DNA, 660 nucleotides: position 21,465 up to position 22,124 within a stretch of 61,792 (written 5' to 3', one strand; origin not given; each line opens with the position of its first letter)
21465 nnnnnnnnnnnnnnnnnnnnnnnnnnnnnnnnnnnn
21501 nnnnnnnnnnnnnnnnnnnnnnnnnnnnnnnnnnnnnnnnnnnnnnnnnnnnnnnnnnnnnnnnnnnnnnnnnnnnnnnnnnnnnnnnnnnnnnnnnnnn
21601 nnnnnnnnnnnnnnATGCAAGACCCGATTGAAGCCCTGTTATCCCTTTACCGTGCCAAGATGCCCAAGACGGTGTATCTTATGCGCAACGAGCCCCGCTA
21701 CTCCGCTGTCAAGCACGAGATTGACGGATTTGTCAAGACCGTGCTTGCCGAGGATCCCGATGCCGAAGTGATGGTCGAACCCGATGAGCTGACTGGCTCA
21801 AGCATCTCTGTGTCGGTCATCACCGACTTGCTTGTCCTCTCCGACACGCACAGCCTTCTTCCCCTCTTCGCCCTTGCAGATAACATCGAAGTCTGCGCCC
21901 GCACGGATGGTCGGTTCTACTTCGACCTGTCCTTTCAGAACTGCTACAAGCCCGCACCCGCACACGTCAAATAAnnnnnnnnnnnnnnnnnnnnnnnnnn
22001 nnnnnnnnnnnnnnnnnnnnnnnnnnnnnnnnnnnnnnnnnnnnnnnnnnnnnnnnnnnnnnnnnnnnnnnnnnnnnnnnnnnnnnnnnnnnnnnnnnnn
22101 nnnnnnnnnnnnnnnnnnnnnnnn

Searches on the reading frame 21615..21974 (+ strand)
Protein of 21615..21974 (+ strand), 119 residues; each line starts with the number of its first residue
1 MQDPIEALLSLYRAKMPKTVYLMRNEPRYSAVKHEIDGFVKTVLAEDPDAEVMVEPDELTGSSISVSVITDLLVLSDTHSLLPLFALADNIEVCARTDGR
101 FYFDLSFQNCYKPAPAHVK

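Call 9: search_protein_families(library=pfam, proteins=[window:21615-21974:+], max_evalue=0.1)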
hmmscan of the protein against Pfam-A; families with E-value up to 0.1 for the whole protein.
window:21615-21974:+ (119 aa): 0 families

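Call 10: search_protein_families(library=phrogs, proteins=[window:21615-21974:+], max_evalue=0.01)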
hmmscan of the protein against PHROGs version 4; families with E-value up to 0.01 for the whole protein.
window:21615-21974:+ (119 aa): 0 families

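Call 12: find_related_loci(query=window:21615-21971:+, collection=viral_contigs, flank=4000)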
Query window:21615-21971:+ (119 aa) in viral_contigs; peptide patterns used: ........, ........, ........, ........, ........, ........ (x = any residue, [..] = any of these).
19 stretches matched a pattern, but none encodes a relative of the query by tblastn (E <= 1e-3).

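Call 13: find_encoding_contigs(protein=window:21615-21974:+, flank=3000, max_places=10)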
Protein window:21615-21974:+ (119 aa): 8 contigs read that carry it; 8 places shown.
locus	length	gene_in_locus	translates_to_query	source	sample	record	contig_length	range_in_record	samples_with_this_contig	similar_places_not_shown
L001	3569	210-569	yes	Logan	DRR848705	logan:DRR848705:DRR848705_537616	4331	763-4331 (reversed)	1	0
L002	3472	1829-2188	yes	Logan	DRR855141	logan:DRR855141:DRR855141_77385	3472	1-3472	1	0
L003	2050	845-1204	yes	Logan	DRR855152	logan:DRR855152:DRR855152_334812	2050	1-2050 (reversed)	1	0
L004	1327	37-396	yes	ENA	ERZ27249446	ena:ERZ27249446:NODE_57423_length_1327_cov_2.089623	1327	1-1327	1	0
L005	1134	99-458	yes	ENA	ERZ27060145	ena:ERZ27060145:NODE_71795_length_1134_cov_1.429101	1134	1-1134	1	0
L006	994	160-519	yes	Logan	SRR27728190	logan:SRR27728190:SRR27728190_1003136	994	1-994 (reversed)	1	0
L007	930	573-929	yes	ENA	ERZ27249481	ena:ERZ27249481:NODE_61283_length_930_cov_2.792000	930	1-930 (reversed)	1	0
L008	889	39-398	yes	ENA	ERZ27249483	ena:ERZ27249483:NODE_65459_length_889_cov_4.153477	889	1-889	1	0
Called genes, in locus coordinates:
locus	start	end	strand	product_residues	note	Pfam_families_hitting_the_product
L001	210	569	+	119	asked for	-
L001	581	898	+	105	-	-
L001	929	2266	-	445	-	PF02195:ParB_N, PF01170:UPF0020 (faint), PF01555:N6_N4_Mtase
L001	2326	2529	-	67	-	-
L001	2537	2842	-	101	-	-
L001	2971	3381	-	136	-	-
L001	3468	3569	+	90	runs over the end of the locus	-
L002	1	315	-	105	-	?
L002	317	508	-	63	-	PF21841:DUF6900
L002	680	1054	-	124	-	PF24753:DUF7698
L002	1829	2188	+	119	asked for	-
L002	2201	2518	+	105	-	-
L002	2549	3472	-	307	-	?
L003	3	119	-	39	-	?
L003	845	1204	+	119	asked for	-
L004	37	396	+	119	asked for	-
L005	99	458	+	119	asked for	-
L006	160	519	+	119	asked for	-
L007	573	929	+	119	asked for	?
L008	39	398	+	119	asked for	-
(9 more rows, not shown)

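Call 14: find_homologous_proteins(query=window:21615-21971:+, max_evalue=0.001)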
Query window:21615-21971:+ (119 aa): 3 proteins with E <= 0.001 among 12 candidates.
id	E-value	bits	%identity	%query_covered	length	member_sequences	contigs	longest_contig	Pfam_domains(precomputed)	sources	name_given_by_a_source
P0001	5.5e-71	254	99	100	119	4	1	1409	-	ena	-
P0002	4.5e-47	177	71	100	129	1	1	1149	-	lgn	-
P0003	7.2e-12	63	36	96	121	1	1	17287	-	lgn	-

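Call 15: find_encoding_contigs(protein=P0003, flank=6000, max_places=5)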
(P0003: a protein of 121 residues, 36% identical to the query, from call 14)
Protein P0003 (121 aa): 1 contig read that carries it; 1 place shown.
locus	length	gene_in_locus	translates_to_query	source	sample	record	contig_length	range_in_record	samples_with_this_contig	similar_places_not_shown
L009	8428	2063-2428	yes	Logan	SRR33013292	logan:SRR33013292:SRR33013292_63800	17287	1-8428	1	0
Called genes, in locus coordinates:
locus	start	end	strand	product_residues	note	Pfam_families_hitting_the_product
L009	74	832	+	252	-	-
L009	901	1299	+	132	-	-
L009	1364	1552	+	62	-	-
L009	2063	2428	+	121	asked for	-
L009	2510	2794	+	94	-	-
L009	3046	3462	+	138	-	-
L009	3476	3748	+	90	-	-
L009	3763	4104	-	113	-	-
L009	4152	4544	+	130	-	-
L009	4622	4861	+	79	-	-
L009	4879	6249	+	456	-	-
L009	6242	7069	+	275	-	-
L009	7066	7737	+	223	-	PF00899:ThiF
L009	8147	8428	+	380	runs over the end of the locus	PF00078:RVT_1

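Call 16: find_encoding_contigs(protein=P0002, flank=3000, max_places=5)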
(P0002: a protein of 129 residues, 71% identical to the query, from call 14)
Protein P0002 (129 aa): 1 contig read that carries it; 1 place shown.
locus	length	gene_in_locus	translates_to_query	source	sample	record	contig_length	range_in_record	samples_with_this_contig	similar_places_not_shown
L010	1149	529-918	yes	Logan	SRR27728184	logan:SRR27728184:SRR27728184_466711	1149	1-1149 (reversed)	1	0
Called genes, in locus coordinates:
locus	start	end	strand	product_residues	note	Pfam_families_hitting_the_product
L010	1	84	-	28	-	?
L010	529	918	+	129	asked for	-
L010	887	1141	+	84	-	-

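Call 44: search_protein_representatives(protein=window:21615-21971:+)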
Query: 119 residues. Proteins with E-value up to 0.001 (for the whole library): 73; up to 1e-10: 22; up to 1e-30: 1. The best 73 are listed.
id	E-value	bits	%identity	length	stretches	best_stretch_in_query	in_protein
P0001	1.7e-71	253.6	99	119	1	1-119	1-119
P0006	3.1e-20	88.6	38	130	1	5-117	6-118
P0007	5.5e-17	78.1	36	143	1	5-116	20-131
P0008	7.9e-17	77.6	41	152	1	3-114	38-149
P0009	4.1e-16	75.3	40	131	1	5-117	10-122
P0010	2.4e-15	72.9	33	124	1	5-115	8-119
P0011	8.7e-15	71.0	38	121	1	4-115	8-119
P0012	1.1e-14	70.8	36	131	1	2-117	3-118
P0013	2.4e-14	69.6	35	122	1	2-117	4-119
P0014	4.3e-14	68.8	36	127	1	3-116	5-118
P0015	5.8e-14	68.4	32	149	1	4-117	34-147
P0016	9.3e-14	67.7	30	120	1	1-115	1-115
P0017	2.3e-13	66.5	32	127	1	5-117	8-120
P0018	2.3e-13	66.4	33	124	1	3-119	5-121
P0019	3.0e-13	66.1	39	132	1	20-112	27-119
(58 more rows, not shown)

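Call 46: search_solved_structures(query=A3, max_evalue=10, show_alignments=1)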
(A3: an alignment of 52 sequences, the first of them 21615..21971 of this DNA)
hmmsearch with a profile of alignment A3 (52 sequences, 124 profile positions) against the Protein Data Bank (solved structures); distinct sequences matched with E-value up to 10: 5.
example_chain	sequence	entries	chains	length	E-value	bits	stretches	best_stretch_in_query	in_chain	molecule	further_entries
1yrg_A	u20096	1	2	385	0.28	14.4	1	5-48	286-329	GTPASE-ACTIVATING PROTEIN RNA1_SCHPO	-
1k5d_C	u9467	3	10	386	0.28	14.4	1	5-48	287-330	Ran GTPase activating protein 1 | RAN GTPASE-ACTIVATING PROTEIN 1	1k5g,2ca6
7yav_B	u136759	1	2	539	0.38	14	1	7-60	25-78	MaDA1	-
8i23_D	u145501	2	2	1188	2.6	11.3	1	45-109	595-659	DNA-directed RNA polymerase subunit beta'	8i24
8oyw_A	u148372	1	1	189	3.7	10.8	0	8-50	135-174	De novo designed soluble Rhomboid protease-like protein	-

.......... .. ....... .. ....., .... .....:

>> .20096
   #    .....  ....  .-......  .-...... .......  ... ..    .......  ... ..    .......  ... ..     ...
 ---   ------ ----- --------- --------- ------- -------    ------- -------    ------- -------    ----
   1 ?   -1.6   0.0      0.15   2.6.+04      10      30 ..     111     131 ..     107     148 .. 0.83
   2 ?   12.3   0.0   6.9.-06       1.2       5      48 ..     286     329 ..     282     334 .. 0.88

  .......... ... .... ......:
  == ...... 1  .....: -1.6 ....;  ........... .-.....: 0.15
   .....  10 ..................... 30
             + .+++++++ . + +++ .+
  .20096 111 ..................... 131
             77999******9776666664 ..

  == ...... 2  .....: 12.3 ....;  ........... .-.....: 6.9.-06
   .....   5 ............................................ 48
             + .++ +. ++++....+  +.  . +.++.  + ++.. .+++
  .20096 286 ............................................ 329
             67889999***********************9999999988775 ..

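Call 49: find_encoding_contigs(protein=P0006, flank=2500, max_places=3)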
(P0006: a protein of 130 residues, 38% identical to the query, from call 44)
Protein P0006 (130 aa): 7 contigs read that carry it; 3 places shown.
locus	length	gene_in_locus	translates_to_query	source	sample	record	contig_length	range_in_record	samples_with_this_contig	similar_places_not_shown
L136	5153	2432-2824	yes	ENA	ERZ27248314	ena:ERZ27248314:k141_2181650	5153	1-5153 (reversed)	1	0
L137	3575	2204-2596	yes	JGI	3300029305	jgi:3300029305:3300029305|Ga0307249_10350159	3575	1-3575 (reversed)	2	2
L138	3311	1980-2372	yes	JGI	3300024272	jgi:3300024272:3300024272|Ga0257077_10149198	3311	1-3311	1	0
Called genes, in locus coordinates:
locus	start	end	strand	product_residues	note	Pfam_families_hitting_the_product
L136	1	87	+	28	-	?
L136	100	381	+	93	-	-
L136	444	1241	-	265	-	PF09479:Flg_new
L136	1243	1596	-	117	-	-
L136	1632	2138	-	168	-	PF00857:Isochorismatase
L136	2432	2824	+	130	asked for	-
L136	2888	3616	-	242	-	-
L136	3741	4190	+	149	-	PF12844:HTH_19 (faint), PF13443:HTH_26 (faint), PF01381:HTH_3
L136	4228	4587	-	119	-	-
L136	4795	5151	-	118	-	?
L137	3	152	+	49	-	?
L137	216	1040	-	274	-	PF09479:Flg_new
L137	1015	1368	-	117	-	-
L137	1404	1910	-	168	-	PF00857:Isochorismatase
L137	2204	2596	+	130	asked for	-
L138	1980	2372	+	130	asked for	-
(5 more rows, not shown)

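Call 50: find_encoding_contigs(protein=P0008, flank=2500, max_places=3)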
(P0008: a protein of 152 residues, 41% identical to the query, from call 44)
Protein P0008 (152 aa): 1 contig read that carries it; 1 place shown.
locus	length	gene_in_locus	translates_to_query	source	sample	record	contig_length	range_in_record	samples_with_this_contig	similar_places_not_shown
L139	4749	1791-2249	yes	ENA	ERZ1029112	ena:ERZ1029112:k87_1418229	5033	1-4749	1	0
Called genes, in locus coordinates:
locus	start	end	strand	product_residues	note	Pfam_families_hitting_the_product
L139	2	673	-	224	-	?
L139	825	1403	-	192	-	-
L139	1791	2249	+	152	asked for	-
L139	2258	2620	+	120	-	-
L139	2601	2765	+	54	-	-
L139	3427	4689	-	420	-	PF02885:Glycos_trans_3N (weak), PF00591:Glycos_transf_3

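Call 54: predict_structure(alignment_id=A3)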
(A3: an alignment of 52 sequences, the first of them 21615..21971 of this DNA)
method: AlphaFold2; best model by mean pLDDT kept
length: 119 residues; sequences in the alignment: 52
mean_pLDDT: 94.7   pTM: 0.79
mean pLDDT of the five models: 94.7, 94.0, 93.9, 93.2, 93.0
residues with pLDDT >= 90: 103; 70-90: 15; 50-70: 1; < 50: 0
segments of 3 or more residues with pLDDT < 50: none
pLDDT, mean of each block of 10 residues (from residue 1): 93 90 96 98 96 94 97 91 97 97 98 87
secondary structure, 60 per line:
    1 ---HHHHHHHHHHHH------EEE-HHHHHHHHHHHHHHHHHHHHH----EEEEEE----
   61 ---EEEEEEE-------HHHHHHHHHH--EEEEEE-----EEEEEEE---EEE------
elements in order: H4-15 E22-24 H26-46 E51-56 E64-70 H78-87 E90-95 E101-107 E111-113

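Call 57: find_encoding_contigs(protein=P0009, flank=2000, max_places=3)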
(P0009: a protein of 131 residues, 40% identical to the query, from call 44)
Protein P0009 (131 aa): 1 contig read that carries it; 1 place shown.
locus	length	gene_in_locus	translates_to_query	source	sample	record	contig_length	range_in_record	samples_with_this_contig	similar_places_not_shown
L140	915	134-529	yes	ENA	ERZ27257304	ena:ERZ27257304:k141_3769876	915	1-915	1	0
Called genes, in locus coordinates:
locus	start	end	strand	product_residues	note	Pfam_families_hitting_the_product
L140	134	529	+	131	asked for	-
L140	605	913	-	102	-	?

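Call 58: find_encoding_contigs(protein=P0012, flank=2000, max_places=3)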
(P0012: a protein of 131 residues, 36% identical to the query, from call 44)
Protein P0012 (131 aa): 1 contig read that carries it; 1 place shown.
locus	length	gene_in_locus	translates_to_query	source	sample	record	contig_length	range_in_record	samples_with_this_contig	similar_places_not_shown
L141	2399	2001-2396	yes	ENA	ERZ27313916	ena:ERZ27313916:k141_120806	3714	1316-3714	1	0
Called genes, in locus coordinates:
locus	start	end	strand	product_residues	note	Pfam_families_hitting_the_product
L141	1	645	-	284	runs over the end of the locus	-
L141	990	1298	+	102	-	-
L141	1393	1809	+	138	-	-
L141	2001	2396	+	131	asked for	-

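Call 59: find_encoding_contigs(protein=P0013, flank=2000, max_places=3)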
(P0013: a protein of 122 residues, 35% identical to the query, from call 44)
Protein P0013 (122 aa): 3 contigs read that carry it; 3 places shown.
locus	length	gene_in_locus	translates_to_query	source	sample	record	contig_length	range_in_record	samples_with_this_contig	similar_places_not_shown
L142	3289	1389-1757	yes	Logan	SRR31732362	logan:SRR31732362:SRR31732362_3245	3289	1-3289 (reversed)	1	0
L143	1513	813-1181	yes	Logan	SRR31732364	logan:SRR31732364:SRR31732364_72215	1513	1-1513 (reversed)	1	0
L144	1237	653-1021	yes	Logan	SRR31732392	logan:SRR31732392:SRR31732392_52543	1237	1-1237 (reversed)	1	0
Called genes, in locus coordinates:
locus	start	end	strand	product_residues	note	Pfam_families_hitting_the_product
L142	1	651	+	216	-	?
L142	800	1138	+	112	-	-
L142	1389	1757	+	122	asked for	-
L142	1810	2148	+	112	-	-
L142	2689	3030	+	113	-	-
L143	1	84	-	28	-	?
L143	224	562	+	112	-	-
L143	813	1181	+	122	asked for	-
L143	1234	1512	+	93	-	?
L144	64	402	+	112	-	-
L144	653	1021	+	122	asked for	-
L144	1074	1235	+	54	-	?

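Call 61: fold_search(model_id=the predicted structure, library=pdb)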
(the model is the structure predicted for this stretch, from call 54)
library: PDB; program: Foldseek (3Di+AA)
matches with E <= 10: 1145; with E <= 0.001: 0
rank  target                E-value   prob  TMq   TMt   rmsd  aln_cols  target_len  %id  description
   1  8ih8_C                6.8e-03  1.00  0.45  0.42  12.5       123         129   20  anti-sigmaF factor and Anti-sigmaF factor antagonist complex(usfx-RsfB) (released 2024-02-28)
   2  8ih8_D                9.2e-03  0.87  0.32  0.30  10.9       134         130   18  anti-sigmaF factor and Anti-sigmaF factor antagonist complex(usfx-RsfB) (released 2024-02-28)
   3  4fdk_A                1.3e-02  0.80  0.33  0.24  16.5       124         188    9  F78L Tt H-NOX (released 2013-08-28)
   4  3cgz_C                1.6e-02  0.97  0.43  0.40  14.7       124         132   11  Crystal Structure of Salmonella Sensor Kinase PhoQ catalytic domain (released 2008-05-13)
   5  1r62                  1.6e-02  0.92  0.36  0.32  15.4       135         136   16  Crystal structure of the C-terminal Domain of the Two-Component System Transmitter Protein NRII (NtrB) (released 2004-06-15)
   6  3lai_C                2.3e-02  0.84  0.36  0.26  16.3       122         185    9  Structural insights into the molecular mechanism of H-NOX activation (released 2010-03-16)
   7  3m0b                  2.5e-02  0.84  0.37  0.27  14.4       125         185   10  Ru-Porphyrin Protein Scaffolds for Sensing O2 (released 2010-04-14)
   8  8h70                  3.2e-02  0.95  0.43  0.42  13.2       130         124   12  Crystal structure of the catalytic ATP-binding domain of the PhoR sensor histidine kinase from Vibrio cholera (released 2023-02-15)
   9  8a6x_B                3.6e-02  0.80  0.37  0.16  14.2       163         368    8  Crystal structure of a chimeric LOV-Histidine kinase SB2F1 (asymmetrical variant, trigonal form with long c axis) (released 2024-01-10)
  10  3lah_A                3.6e-02  0.66  0.32  0.24  16.5       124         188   10  Structural insights into the molecular mechanism of H-NOX activation (released 2010-03-16)
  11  3eee_A                3.8e-02  0.77  0.35  0.25   7.7       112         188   13  Probing the function of heme distortion in the H-NOX family (released 2008-11-25)
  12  3cgy_A                4.1e-02  0.92  0.42  0.39  15.0       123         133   12  Crystal Structure of Salmonella Sensor Kinase PhoQ catalytic domain in complex with radicicol (released 2008-05-13)
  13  3cgz_A                4.1e-02  0.80  0.39  0.34  15.9       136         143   12  Crystal Structure of Salmonella Sensor Kinase PhoQ catalytic domain (released 2008-05-13)
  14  3nvu_A                4.1e-02  0.77  0.36  0.26  16.4       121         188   10  Modulating Heme Redox Potential Through Protein-Induced Porphyrin Distortion (released 2010-09-08)
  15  4it2_A                4.3e-02  0.72  0.35  0.26  15.7       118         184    9  Mn(III)-PPIX bound Tt H-NOX (released 2013-02-27)
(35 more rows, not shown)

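Call 68: search_protein_families(library=padloc, proteins=[window:21615-21971:+, P0014, P0006, P0003], max_evalue=1)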
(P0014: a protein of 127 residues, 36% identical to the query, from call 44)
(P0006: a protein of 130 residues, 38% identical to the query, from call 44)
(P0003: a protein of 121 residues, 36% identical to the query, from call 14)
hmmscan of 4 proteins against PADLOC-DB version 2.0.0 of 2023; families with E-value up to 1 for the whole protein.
window:21615-21971:+ (119 aa): 0 families

P0014 (127 aa): 0 families

P0006 (130 aa): 0 families

P0003 (121 aa): 0 families

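Call 69: search_protein_families(library=ncbifam, proteins=[window:21615-21971:+, P0014, P0006, P0003], max_evalue=1)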
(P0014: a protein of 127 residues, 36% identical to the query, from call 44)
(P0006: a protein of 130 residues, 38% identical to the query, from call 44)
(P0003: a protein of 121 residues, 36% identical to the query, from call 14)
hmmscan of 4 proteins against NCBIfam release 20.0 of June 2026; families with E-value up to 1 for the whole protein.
window:21615-21971:+ (119 aa): 0 families

P0014 (127 aa): 0 families

P0006 (130 aa): 0 families

P0003 (121 aa): 0 families

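Call 75: fold_search(model_id=the predicted structure, library=viral)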
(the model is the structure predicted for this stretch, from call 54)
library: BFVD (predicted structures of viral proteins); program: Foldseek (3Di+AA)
matches with E <= 10: 1169; with E <= 0.001: 1
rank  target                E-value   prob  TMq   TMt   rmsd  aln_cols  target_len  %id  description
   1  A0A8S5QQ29            4.4e-04  1.00  0.58  0.54   8.8       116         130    9  Uncharacterized protein [Siphoviridae sp. ctE6L85]
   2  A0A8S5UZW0            2.7e-03  1.00  0.51  0.62   3.7        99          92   19  Uncharacterized protein [Siphoviridae sp. ctBeL15]
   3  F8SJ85                5.2e-03  0.98  0.36  0.34  16.1       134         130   11  Uncharacterized protein 242 [Pseudomonas phage PhiPA3]
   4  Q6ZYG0                5.2e-03  0.98  0.39  0.30   9.5       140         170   13  Uncharacterized protein [Pyrobaculum spherical virus (isolate United States/Yellowstone)]
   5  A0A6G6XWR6            7.6e-03  0.87  0.31  0.23   9.3       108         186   15  (no name in the UniProt tables at hand)
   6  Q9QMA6                2.2e-02  0.96  0.35  0.34   4.8        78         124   17  UL31 (Fragment) [anatid alphaherpesvirus 1]
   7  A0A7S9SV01            2.2e-02  0.35  0.24  0.15  14.5       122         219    7  (no name in the UniProt tables at hand)
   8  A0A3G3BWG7            2.3e-02  0.51  0.29  0.25  19.4       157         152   13  (no name in the UniProt tables at hand)
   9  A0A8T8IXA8            2.5e-02  0.98  0.41  0.58   5.5        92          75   10  (no name in the UniProt tables at hand)
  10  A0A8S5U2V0            3.0e-02  0.21  0.22  0.19   9.6       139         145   10  Tail completion protein [Myoviridae sp. ctQdF5]
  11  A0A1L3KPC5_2          3.2e-02  0.92  0.41  0.06  11.3       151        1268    7  RNA-dependent RNA polymerase [Beihai sipunculid worm virus 7]
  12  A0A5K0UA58            3.4e-02  0.89  0.39  0.06  13.5       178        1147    8  histidine kinase [Yasminevirus sp. GU-2018]
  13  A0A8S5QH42            3.4e-02  0.82  0.28  0.19   8.1        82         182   22  Uncharacterized protein [Myoviridae sp. ctdNl2]
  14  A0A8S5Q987            3.4e-02  0.30  0.21  0.09  12.7        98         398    9  DNA polymerase II small subunit [Siphoviridae sp. ctfR912]
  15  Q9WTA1                3.6e-02  0.84  0.39  0.06  17.6       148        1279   13  (no name in the UniProt tables at hand)
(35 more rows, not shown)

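Call 77: search_protein_families(library=phrogs, proteins=[P0014, P0006, P0003, P0012], max_evalue=0.1)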
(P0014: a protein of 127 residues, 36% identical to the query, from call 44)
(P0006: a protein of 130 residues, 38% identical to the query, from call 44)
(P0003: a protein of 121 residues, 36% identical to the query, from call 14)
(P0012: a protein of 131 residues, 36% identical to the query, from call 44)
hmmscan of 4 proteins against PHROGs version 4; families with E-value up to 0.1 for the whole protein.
P0014 (127 aa): 0 families

P0006 (130 aa): 0 families

P0003 (121 aa): 0 families

P0012 (131 aa): 1 family
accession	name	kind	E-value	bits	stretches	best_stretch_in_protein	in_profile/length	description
phrog_21472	-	unknown function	0.038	14.6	1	2-40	181-219/299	-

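Call 102: list_cluster_members(proteins=[P0014, P0006, P0003, P0012, P0013, P0008, P0009, P0011, P0016, P0018])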
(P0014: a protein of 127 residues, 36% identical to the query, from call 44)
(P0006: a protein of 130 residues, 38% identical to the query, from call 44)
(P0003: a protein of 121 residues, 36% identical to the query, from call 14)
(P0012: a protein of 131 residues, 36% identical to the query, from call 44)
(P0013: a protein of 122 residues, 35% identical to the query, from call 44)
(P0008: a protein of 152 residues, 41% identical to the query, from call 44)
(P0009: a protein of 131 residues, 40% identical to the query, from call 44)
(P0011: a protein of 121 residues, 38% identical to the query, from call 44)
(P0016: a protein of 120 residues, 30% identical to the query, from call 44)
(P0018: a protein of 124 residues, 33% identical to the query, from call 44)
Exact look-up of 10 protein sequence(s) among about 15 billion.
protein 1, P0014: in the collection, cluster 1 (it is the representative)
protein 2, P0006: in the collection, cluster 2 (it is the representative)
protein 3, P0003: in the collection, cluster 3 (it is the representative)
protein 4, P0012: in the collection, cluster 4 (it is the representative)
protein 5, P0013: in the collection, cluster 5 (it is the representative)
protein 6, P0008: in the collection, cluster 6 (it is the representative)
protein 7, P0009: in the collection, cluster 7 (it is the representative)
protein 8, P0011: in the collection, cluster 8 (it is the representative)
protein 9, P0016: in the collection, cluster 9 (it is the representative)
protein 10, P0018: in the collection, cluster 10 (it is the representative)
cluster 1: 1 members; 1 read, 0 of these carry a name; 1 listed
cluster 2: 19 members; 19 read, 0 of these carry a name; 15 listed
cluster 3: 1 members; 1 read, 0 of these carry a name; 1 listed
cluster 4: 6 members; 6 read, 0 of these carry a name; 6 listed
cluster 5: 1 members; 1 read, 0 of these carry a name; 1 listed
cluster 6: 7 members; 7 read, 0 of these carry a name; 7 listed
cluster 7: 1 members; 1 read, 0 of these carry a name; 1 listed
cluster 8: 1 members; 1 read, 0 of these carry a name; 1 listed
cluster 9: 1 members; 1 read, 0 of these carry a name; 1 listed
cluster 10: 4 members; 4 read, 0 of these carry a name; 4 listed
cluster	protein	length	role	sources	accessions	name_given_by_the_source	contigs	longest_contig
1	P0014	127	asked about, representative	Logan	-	-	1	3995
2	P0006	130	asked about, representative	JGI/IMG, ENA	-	-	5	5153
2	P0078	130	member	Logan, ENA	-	-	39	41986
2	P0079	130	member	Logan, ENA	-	-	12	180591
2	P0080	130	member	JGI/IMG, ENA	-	-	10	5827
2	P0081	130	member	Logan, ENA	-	-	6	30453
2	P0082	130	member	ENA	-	-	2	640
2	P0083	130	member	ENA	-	-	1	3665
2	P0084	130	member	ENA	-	-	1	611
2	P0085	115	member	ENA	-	-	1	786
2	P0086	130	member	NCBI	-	-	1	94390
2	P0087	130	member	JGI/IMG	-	-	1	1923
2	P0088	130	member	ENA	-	-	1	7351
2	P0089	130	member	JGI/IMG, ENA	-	-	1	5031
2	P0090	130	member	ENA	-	-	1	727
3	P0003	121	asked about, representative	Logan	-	-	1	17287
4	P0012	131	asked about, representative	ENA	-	-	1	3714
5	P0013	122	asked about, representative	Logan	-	-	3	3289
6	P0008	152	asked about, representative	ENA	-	-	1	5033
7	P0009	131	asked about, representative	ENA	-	-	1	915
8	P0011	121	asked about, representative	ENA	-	-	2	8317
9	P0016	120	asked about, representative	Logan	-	-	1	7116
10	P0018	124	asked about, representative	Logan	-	-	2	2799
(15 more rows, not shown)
